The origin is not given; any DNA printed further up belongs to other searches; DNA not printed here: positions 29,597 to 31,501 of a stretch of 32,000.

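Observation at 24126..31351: Module 2: sigma54 activator with PrpR_N-type sensor driving a TAXI-TRAP transporter fused to a 534-aa UbiD paralogue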

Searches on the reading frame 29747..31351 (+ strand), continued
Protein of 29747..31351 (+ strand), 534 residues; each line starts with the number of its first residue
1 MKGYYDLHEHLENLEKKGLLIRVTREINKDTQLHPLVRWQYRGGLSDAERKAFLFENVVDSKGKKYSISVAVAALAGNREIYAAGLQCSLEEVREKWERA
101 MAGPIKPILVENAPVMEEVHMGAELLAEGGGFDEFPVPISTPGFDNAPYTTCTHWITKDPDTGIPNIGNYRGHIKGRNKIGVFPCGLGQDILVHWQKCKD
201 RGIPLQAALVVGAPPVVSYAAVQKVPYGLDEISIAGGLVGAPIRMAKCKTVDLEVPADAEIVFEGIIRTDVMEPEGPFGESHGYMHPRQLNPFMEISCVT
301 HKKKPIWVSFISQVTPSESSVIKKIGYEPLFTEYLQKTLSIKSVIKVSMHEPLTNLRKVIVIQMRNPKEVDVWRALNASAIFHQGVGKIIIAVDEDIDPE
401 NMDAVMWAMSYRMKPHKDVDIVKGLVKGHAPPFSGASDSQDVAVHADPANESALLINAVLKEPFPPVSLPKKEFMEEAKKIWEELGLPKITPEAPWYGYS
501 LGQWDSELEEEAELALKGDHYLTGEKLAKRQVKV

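Call 52: search_protein_families(library=ncbifam, proteins=[L019:9268-9954:+, L019:8091-8657:+, L019:8688-9242:+, L015:1935-4370:+, L014:4070-5137:+, L014:8293-9879:+, L005:2353-4053:+, L005:4028-4702:+, L021:2179-3006:+, L021:1509-1940:+], max_evalue=0.00001)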
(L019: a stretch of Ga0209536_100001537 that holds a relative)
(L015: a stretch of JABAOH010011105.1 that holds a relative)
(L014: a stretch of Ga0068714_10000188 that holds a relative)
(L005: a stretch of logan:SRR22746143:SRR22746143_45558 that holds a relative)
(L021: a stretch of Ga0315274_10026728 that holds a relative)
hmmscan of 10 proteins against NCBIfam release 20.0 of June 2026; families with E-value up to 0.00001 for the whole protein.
L019:9268-9954:+ (228 aa): 24 families
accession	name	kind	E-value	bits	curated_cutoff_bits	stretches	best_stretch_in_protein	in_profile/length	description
NF005123.0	PRK06557.1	subfamily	2.4e-24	86.2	251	1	5-201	11-210/223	L-ribulose-5-phosphate 4-epimerase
NF053537.1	DhpthDcsPhtC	equivalog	1e-22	80.7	200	1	7-193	1-200/232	3,4-dihydroxyphthalate decarboxylase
NF004855.0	PRK06208.1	subfamily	1.6e-22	80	255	1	13-209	50-250/274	class II aldolase/adducin family protein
NF005451.0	PRK07044.1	subfamily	1.4e-20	73.5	207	1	5-199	21-219/256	aldolase II superfamily protein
NF006208.0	PRK08333.1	equivalog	3.2e-19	69.3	267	1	24-182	24-179/189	aldolase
NF053831.1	RU1PAldHalo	equivalog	1.4e-17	63.8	300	1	26-201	24-197/208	ribulose-1-phosphate aldolase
NF005186.0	PRK06661.1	equivalog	2.2e-17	63.6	339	1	3-184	3-188/235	hypothetical protein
NF005689.0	PRK07490.1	equivalog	2e-16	59.9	260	1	3-196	11-209/248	hypothetical protein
NF005302.0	PRK06833.1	equivalog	3.3e-16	59.4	264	1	27-201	28-201/214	L-fuculose-phosphate aldolase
NF005068.0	PRK06486.1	equivalog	6.9e-16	58.3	269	1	5-209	26-233/262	aldolase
NF005484.0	PRK07090.1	equivalog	1.5e-15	57.2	261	1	9-220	34-248/260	aldolase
NF006413.0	PRK08660.1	equivalog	1.7e-15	57.4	203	1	26-181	23-172/184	aldolase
NF005984.0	PRK08087.1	subfamily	3.2e-13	50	264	1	10-194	11-192/215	L-fuculose-phosphate aldolase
NF006672.0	PRK09220.1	equivalog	1.4e-11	44.2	226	1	26-108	32-113/209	methylthioribulose 1-phosphate dehydratase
NF043034.1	OxoTetrPhDc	equivalog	2.6e-11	43.7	250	1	5-186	4-188/205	3-oxo-tetronate 4-phosphate decarboxylase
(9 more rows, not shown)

L019:8091-8657:+ (188 aa): 2 families
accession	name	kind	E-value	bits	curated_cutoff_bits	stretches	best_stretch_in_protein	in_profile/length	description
NF049978.1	AminoSalDhMabB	equivalog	6.6e-09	35.6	650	1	86-167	255-334/351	5-aminosalicylate 1,2-dioxygenase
TIGR02272.1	gentisate_1_2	equivalog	7.4e-09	35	442.1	1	75-146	77-148/336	gentisate 1,2-dioxygenase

L019:8688-9242:+ (184 aa): 0 families

L015:1935-4370:+ (811 aa): 26 families (the best 25 are shown)
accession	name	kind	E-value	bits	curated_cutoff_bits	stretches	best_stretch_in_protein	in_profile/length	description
TIGR01591.1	Fdh-alpha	equivalog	3e-85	286.7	666.25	3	24-265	3-239/672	formate dehydrogenase subunit alpha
TIGR03479.1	DMSO_red_II_alp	subfamily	5.2e-82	276.3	984.75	2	22-417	61-464/913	molybdopterin-dependent oxidoreductase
NF012032.0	PRK15488.1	equivalog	7.3e-80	268.9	694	2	13-265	37-282/759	thiosulfate reductase PhsA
TIGR02166.1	dmsA_ynfE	subfamily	4.6e-73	246.6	777.7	2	22-263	47-298/794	DMSO/selenate family reductase complex A subunit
NF047855.1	AssmNtatRedNasC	equivalog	1.5e-58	198.7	1100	2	456-761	392-678/708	assimilatory nitrate reductase catalytic subunit NasC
TIGR01553.1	formate-DH-alph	equivalog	5.3e-45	153.6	814.2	1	20-273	45-313/1009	formate dehydrogenase-N subunit alpha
NF011566.1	PRK14990.1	exception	3.1e-44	151.2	1600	2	20-263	59-318/814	dimethylsulfoxide reductase subunit A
NF041885.1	selenate_YnfE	exception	3.4e-43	147.5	1675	2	26-262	56-304/805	selenate/tellurate reductase subunit YnfE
NF041513.1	formate_DH_Act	exception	8e-43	146.4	1400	1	19-418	42-469/1067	formate dehydrogenase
TIGR00509.1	bisC_fam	subfamily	1.3e-41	142.7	1017.55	2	349-806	276-751/772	molybdopterin guanine dinucleotide-containing S/N-oxide reductase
NF041884.1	selenate_YnfF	exception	1.6e-37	128.8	1650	2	26-262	53-297/798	selenate/tellurate reductase subunit YnfF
NF042978.1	EthbenzDh_ebdA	equivalog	3.3e-36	124.4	2000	1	57-419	126-480/977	ethylbenzene dehydrogenase subunit alpha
NF041714.1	arsenate_red_ArrA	equivalog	2.8e-35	121.7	1600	1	20-265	51-297/848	arsenate respiratory reductase molybdopterin-containing subunit ArrA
NF041783.2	mnquin_red_QrcB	equivalog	1.8e-28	99.2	440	1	18-253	51-281/695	menaquinone reductase molybdopterin-binding-like subunit QrcB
NF010055.0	PRK13532.1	equivalog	3.5e-28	98.3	904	1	21-419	44-407/830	nitrate reductase catalytic subunit NapA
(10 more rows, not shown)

L014:4070-5137:+ (355 aa): 13 families
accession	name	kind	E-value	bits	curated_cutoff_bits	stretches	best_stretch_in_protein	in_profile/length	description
NF006379.0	PRK08618.1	equivalog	3.7e-41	141.5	417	1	1-343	1-323/326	ornithine cyclodeaminase family protein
TIGR02371.1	ala_DH_arch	equivalog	1.5e-36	126.1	409.15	1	2-344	3-322/325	alanine dehydrogenase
NF004793.0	PRK06141.1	equivalog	3e-32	111.9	322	1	100-239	83-222/314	bifunctional Delta(1)-pyrroline-2-carboxylate/Delta(1)-piperideine-2-carboxylate reductase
NF006141.0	PRK08291.1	equivalog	1.1e-30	106.8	408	1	3-342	6-326/330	cyclodeaminase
NF045643.1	ImmsucRedBhcD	equivalog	1.4e-27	96.9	500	1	1-237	1-221/321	iminosuccinate reductase BhcD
TIGR02992.1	ectoine_eutC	equivalog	1.2e-26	93.6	471.65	1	2-341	2-322/326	ectoine utilization protein EutC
NF005296.0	PRK06823.1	equivalog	2.4e-22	79.3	438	1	100-333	85-311/315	ornithine cyclodeaminase family protein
NF005011.0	PRK06407.1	subfamily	1.1e-20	74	337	1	101-231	78-208/302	ornithine cyclodeaminase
TIGR03944.1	dehyd_SbnB_fam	equivalog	2.3e-18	66.3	326.9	1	103-345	92-325/327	2,3-diaminopropionate biosynthesis protein SbnB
NF004848.0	PRK06199.1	subfamily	3.2e-18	66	362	1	104-344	117-370/379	tyramine oxidase subunit B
NF005762.1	PRK07589.1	equivalog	3.3e-18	65.8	350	1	104-320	90-294/334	ornithine cyclodeaminase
NF005603.0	PRK07340.1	equivalog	8.6e-10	38.3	266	1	100-224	85-208/307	delta(1)-pyrroline-2-carboxylate reductase family protein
NF045512.1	PyrPipCarbRedLhpI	equivalog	6.3e-08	32.1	400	1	99-223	80-202/298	bifunctional Delta(1)-pyrroline-2-carboxylate/Delta(1)-piperideine-2-carboxylate reductase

L014:8293-9879:+ (528 aa): 36 families (the best 25 are shown)
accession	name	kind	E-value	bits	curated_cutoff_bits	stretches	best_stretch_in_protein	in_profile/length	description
NF004900.0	PRK06263.1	equivalog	3.6e-93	313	718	1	3-516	6-539/546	fumarate reductase (CoM/CoB) subunit TfrA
TIGR00551.1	nadB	equivalog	2.9e-70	237.3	452.75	1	4-498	2-489/489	L-aspartate oxidase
TIGR01812.1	sdhA_frdA_Gneg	subfamily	6.7e-66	222.9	567.3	1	6-513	1-544/568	succinate dehydrogenase or fumarate reductase, flavoprotein subunit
NF004724.0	PRK06069.1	subfamily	9.6e-63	212.2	826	1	4-516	5-556/577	succinate dehydrogenase/fumarate reductase flavoprotein subunit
NF005701.0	PRK07512.1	equivalog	3e-60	204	528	1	5-516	10-502/516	L-aspartate oxidase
NF005866.0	PRK07803.1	equivalog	2.6e-57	194.3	819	2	264-515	317-587/631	fumarate reductase/succinate dehydrogenase flavoprotein subunit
NF005978.0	PRK08071.1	equivalog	4.9e-57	193.5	621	1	5-513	4-504/514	L-aspartate oxidase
NF005867.0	PRK07804.1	equivalog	3.5e-55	187.3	639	1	4-518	18-536/548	L-aspartate oxidase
TIGR01816.1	sdhA_forward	equivalog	1.1e-53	182.4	727.35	2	5-285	3-296/584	succinate dehydrogenase flavoprotein subunit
NF006567.0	PRK09077.1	equivalog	1.9e-53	181.5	629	1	3-506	7-527/537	L-aspartate oxidase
NF006131.0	PRK08275.1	equivalog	4.8e-52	177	587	2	3-298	9-310/577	fumarate reductase/succinate dehydrogenase flavoprotein subunit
NF005636.0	PRK07395.1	subfamily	6e-50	170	723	1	4-510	12-546/560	L-aspartate oxidase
NF005037.0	PRK06452.1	equivalog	1.2e-48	166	862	1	4-520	5-550/566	succinate dehydrogenase flavoprotein subunit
TIGR01176.1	fum_red_Fp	equivalog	1e-47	163.1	932.7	1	5-515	4-556/580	fumarate reductase (quinol) flavoprotein subunit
NF004613.0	PRK05945.1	equivalog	1e-46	159.7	824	2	4-285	3-293/575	succinate dehydrogenase/fumarate reductase flavoprotein subunit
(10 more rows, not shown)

L005:2353-4053:+ (566 aa): 40 families (the best 25 are shown)
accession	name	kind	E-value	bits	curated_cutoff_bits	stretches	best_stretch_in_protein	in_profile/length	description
NF004900.0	PRK06263.1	equivalog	3.9e-108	362.4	718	1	4-547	6-538/546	fumarate reductase (CoM/CoB) subunit TfrA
NF005866.0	PRK07803.1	equivalog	1.2e-95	321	819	2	277-556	320-597/631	fumarate reductase/succinate dehydrogenase flavoprotein subunit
TIGR01812.1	sdhA_frdA_Gneg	subfamily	6.7e-91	305.5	567.3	1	7-557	1-556/568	succinate dehydrogenase or fumarate reductase, flavoprotein subunit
NF004724.0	PRK06069.1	subfamily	4e-76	256.4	826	1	4-554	4-562/577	succinate dehydrogenase/fumarate reductase flavoprotein subunit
TIGR00551.1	nadB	equivalog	8.9e-75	252.2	452.75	1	5-530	2-489/489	L-aspartate oxidase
TIGR01816.1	sdhA_forward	equivalog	1.5e-72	244.6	727.35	1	6-561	3-571/584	succinate dehydrogenase flavoprotein subunit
NF005037.0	PRK06452.1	equivalog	3.6e-72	243.7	862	1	1-539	1-536/566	succinate dehydrogenase flavoprotein subunit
NF006686.0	PRK09231.1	equivalog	3.9e-68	230.4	854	2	342-539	346-550/598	fumarate reductase (quinol) flavoprotein subunit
NF005867.0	PRK07804.1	equivalog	1e-67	228.6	639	1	5-553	18-540/548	L-aspartate oxidase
NF005701.0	PRK07512.1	equivalog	4.3e-65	220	528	1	6-547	10-501/516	L-aspartate oxidase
TIGR01176.1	fum_red_Fp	equivalog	2e-63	215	932.7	2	342-550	344-560/580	fumarate reductase (quinol) flavoprotein subunit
NF006383.0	PRK08626.1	equivalog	1.4e-62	211.9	663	2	120-540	142-564/657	fumarate reductase flavoprotein subunit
NF004613.0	PRK05945.1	equivalog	9e-62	209.4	824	1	6-541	4-547/575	succinate dehydrogenase/fumarate reductase flavoprotein subunit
NF005636.0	PRK07395.1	subfamily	1.1e-61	208.8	723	1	4-544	11-548/560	L-aspartate oxidase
NF006567.0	PRK09077.1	equivalog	8e-61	205.9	629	1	3-535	6-524/537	L-aspartate oxidase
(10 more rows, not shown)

L005:4028-4702:+ (224 aa): 12 families
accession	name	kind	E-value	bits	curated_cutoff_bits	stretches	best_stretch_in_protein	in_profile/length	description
NF004898.0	PRK06259.1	equivalog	2.4e-50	171.6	385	1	5-220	3-216/488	fumarate reductase (CoM/CoB) subunit TfrB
TIGR00384.1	dhsB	subfamily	7.1e-47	159.7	88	1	10-213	1-218/222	succinate dehydrogenase and fumarate reductase iron-sulfur protein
NF004616.0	PRK05950.1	subfamily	1.9e-39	135.2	228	1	3-210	3-224/238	succinate dehydrogenase iron-sulfur subunit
NF009051.0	PRK12385.1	equivalog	1.8e-35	122.5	333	1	2-184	3-193/244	succinate dehydrogenase/fumarate reductase iron-sulfur subunit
NF009226.0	PRK12576.1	equivalog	1.1e-29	103.8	344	1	3-206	7-224/317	succinate dehydrogenase/fumarate reductase iron-sulfur subunit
NF009227.0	PRK12577.1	equivalog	1.3e-29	102.9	349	1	5-207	2-226/330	succinate dehydrogenase/fumarate reductase iron-sulfur subunit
NF009052.0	PRK12386.1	equivalog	3.2e-26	91.9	256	1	16-215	12-226/255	succinate dehydrogenase/fumarate reductase iron-sulfur subunit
NF010071.0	PRK13552.1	equivalog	2.4e-25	89.2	264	1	4-180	3-191/241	fumarate reductase iron-sulfur subunit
NF006391.0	PRK08640.1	equivalog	9.1e-23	80.4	244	1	3-208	4-228/254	succinate dehydrogenase iron-sulfur subunit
NF009225.0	PRK12575.1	subfamily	9.1e-22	77.7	443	1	6-194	5-204/235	succinate dehydrogenase/fumarate reductase iron-sulfur subunit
NF042952.1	MFR_FeS_SdhB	equivalog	9.8e-20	70.8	600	1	27-217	21-229/320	8-methylmenaquinol:fumarate reductase iron-sulfur subunit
NF005746.0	PRK07570.1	subfamily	3.7e-09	36.2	243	1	6-208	3-230/250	succinate dehydrogenase/fumarate reductase iron-sulfur subunit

L021:2179-3006:+ (275 aa): 8 families
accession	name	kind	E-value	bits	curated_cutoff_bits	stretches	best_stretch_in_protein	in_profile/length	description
NF011671.1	PRK15090.1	equivalog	3e-43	147.9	275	1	11-258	9-255/256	DNA-binding transcriptional regulator KdgR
TIGR02431.1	pcaR_pcaU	subfamily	8.2e-42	143.2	284.75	1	12-253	5-245/248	beta-ketoadipate pathway transcriptional regulators, PcaR/PcaU/PobR family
NF045644.1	TransRegBhcR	equivalog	4.8e-40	137.5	350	1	9-257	19-266/267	HTH-type transcriptional regulator BhcR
NF007548.0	PRK10163.1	equivalog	5.9e-23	81.3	406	1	13-259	22-268/271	HTH-type transcriptional repressor AllR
NF008601.2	PRK11569.1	equivalog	4e-22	78.7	380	1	11-256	25-272/276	glyoxylate bypass operon transcriptional repressor IclR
NF007342.0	PRK09834.1-4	equivalog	8.2e-14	51.2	251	1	11-252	10-252/263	DNA-binding transcriptional regulator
NF007341.0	PRK09834.1-3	equivalog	8.8e-09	34.9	269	1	11-214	6-216/274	DNA-binding transcriptional regulator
NF007339.0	PRK09834.1-1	equivalog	1.4e-07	31.1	299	1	8-213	16-223/271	DNA-binding transcriptional regulator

L021:1509-1940:+ (143 aa): 2 families
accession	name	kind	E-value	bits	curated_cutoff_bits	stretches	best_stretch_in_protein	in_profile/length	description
NF010762.0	PRK14165.1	equivalog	4.4e-24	85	279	1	14-142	88-217/224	winged helix-turn-helix domain-containing protein/riboflavin kinase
NF040694.1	ribK_Meth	equivalog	2.5e-16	59.8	168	1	18-142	2-127/127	CTP-dependent riboflavin kinase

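Call 53: search_dna_similar(query=window:29747-31348:+, collection=plasmids, mode=protein, max_rows=25)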
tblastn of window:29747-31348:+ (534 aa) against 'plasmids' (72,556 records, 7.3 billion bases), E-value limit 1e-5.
Records with a match: 439; places in all: 483; records where one place covers at least 80% of the query: 25.
Best place of each record, by identity: <60% 439.
By first word of the organism name: Sinorhizobium 129; Agrobacterium 24; Ensifer 19; Paracoccus 19; Pantoea 16; Paraburkholderia 13; Rhizobium 12; Streptomyces 12; Escherichia 11; Rahnella 11; and 63 more.
By predicted mobility (MOB-suite, as given by PLSDB): non-mobilizable 258; conjugative 99; mobilizable 82.
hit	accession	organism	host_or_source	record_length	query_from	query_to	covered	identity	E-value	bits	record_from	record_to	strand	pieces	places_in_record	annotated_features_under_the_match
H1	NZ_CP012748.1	Paraburkholderia caribensis MBA4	soil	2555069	1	532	100%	51.3%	4e-179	566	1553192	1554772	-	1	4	none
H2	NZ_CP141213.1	Sinorhizobium meliloti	alfalfa,Isolate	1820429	2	531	99%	48.1%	1e-155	499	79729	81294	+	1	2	none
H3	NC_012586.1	Sinorhizobium fredii NGR234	-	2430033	2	531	99%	47.9%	5e-155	497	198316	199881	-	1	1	record has no annotation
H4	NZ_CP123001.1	Neorhizobium petrolearium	single cell,petroleum contaminated soil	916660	2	531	99%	47.6%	4e-155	497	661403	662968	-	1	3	UbiD family decarboxylase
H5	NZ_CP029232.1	Sinorhizobium fredii CCBAU 45436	Glycine max,cell culture,plant root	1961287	2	531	99%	47.4%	2e-154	495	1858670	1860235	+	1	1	record has no annotation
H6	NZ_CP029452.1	Sinorhizobium fredii CCBAU 25509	Glycine soja,cell culture,plant root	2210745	2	531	99%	47.4%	4e-154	494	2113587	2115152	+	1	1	record has no annotation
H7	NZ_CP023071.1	Sinorhizobium fredii CCBAU 83666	G.max,nodule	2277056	2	531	99%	47.4%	4e-154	494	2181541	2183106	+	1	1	record has no annotation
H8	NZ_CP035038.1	Sinorhizobium fredii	single cell,soil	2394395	2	531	99%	47.4%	4e-154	494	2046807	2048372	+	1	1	none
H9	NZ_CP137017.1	Sinorhizobium fredii GR64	Phaseolus vulgaris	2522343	2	531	99%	47.2%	9e-154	493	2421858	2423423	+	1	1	record has no annotation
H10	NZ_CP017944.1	Phyllobacterium zundukense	Oxytropis triphylla,cell culture,root ...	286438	6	531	99%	45.3%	1e-94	483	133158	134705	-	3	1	none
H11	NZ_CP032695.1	Rhizobium jaguaris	Calliandra grandiflora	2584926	6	434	80%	49.1%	5e-135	439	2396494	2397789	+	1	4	none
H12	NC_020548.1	Azoarcus sp. KH32C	-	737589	6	502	93%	26.3%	2e-23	112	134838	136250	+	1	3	ppcB: phenylphosphate carboxylase subunit beta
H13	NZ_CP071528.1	Legionella lytica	Acanthamoeba castellanii,bacterial ...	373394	4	432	80%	29.9%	3e-46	181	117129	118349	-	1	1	UbiD family decarboxylase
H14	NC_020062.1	Rhizobium tropici CIAT 899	Phaseolus vulgaris root nodule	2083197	1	433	81%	29.2%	2e-32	140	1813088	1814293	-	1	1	record has no annotation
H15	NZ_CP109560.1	Streptomyces sp. NBC_01384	-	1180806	3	451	84%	27.9%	2e-31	137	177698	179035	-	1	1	record has no annotation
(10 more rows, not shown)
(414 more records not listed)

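Call 79: get_annotated_region(hit=H4, flank=8000)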
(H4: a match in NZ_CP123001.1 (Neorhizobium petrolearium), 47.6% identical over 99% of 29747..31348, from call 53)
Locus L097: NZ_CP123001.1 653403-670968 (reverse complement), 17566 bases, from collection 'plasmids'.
description: Neorhizobium petrolearium strain OS53 plasmid unnamed1, complete sequence
organism: Neorhizobium petrolearium (NCBI taxid 515361)
taxonomy: Bacteria; Pseudomonadota; Alphaproteobacteria; Hyphomicrobiales; Rhizobiaceae; Neorhizobium; Neorhizobium petrolearium
host: -; source: single cell,petroleum contaminated soil; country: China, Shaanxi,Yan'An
typing (MOB-suite, as given by PLSDB): non-mobilizable
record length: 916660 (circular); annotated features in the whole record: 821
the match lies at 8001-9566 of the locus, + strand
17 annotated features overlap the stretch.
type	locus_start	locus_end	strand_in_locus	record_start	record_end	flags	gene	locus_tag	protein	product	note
CDS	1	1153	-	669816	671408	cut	ggt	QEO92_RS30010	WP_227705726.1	gamma-glutamyltransferase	GO:0006750 - glutathione biosynthetic process [Evidence IEA]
CDS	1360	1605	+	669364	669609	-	-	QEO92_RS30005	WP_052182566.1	hypothetical protein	-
CDS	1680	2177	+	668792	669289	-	-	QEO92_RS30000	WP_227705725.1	MarR family transcriptional regulator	-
CDS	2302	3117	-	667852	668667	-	-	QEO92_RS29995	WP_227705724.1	xanthine dehydrogenase family protein subunit M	-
CDS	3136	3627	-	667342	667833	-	-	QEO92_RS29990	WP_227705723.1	(2Fe-2S)-binding protein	-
CDS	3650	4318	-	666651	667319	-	-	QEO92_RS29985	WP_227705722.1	carbon monoxide dehydrogenase subunit G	-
CDS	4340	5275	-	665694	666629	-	-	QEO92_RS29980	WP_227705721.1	ABC transporter substrate-binding protein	-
CDS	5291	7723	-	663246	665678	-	-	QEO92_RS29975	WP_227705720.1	xanthine dehydrogenase family protein molybdopterin-binding subunit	-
CDS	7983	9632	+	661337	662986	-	-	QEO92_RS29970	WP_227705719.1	UbiD family decarboxylase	-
CDS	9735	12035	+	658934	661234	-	-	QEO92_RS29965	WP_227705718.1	xanthine dehydrogenase family protein molybdopterin-binding subunit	-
CDS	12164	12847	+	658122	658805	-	-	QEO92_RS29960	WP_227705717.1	GntR family transcriptional regulator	-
CDS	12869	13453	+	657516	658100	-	-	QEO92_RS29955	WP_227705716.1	UbiX family flavin prenyltransferase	-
CDS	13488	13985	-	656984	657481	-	-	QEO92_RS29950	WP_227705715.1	TIGR02444 family protein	-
CDS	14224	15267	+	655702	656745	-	-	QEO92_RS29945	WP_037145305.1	tripartite tricarboxylate transporter substrate-binding protein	-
CDS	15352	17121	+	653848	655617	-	-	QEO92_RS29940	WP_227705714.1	thiamine pyrophosphate-binding protein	-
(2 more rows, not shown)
